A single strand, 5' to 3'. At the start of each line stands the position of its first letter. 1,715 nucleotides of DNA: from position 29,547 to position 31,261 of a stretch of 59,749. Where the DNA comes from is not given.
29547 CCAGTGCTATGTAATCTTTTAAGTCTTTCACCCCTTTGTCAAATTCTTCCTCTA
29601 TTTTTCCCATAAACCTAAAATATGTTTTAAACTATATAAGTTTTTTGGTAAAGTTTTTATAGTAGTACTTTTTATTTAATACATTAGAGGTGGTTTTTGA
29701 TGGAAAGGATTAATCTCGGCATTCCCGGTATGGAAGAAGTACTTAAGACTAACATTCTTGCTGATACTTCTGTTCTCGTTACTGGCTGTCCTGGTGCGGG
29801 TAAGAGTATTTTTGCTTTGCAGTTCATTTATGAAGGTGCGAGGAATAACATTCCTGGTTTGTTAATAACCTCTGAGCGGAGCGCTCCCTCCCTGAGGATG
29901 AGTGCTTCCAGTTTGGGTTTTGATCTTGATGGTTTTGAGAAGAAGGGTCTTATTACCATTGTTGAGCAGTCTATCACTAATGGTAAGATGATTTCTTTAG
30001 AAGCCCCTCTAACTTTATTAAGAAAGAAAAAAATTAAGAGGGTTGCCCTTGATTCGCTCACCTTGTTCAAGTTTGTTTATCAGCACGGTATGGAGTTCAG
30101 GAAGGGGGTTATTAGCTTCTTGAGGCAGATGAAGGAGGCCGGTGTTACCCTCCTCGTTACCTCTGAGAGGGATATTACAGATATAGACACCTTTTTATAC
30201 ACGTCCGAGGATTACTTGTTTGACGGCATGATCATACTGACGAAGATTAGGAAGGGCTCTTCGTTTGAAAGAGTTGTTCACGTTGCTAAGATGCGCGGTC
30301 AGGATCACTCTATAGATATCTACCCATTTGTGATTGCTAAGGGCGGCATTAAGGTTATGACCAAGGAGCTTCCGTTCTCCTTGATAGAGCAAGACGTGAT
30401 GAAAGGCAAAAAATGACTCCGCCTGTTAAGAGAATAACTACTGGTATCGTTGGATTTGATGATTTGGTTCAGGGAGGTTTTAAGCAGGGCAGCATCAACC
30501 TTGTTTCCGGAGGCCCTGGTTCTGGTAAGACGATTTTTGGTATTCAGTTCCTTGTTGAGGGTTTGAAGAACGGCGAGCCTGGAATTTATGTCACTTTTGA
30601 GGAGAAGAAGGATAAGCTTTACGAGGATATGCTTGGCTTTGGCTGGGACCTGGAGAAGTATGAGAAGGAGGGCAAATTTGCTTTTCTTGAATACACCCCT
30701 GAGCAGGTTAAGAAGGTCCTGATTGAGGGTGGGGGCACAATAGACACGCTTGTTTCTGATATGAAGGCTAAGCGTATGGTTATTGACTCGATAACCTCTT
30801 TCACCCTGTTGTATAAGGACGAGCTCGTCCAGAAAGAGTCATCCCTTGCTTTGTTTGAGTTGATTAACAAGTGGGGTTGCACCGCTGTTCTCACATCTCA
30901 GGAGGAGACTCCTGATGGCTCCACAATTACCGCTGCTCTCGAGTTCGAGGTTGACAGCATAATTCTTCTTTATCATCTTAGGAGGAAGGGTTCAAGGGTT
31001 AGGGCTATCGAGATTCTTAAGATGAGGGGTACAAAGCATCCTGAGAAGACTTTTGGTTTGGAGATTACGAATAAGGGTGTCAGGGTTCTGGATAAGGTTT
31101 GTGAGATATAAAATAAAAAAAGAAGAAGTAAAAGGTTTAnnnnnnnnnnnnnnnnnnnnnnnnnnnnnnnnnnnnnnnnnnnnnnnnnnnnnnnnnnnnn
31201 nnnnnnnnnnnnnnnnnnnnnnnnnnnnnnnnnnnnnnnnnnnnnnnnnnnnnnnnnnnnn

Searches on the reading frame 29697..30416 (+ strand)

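Call 50: search_protein_families(library=pfam, proteins=[window:29697-30416:+], max_evalue=0.00001)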
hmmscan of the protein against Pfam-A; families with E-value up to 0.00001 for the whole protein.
window:29697-30416:+ (239 aa): 1 family
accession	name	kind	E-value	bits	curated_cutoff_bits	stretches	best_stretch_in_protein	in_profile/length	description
PF06745.19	ATPase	-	1.1e-46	159.6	26.6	1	7-223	3-229/231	KaiC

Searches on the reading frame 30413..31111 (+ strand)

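Call 50: search_protein_families(library=pfam, proteins=[window:30413-31111:+], max_evalue=0.00001)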
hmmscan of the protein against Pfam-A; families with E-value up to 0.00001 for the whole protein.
window:30413-31111:+ (232 aa): 1 family
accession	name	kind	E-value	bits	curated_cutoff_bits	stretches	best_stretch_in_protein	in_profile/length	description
PF06745.19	ATPase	-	1.3e-63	214.9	26.6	1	9-227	2-228/231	KaiC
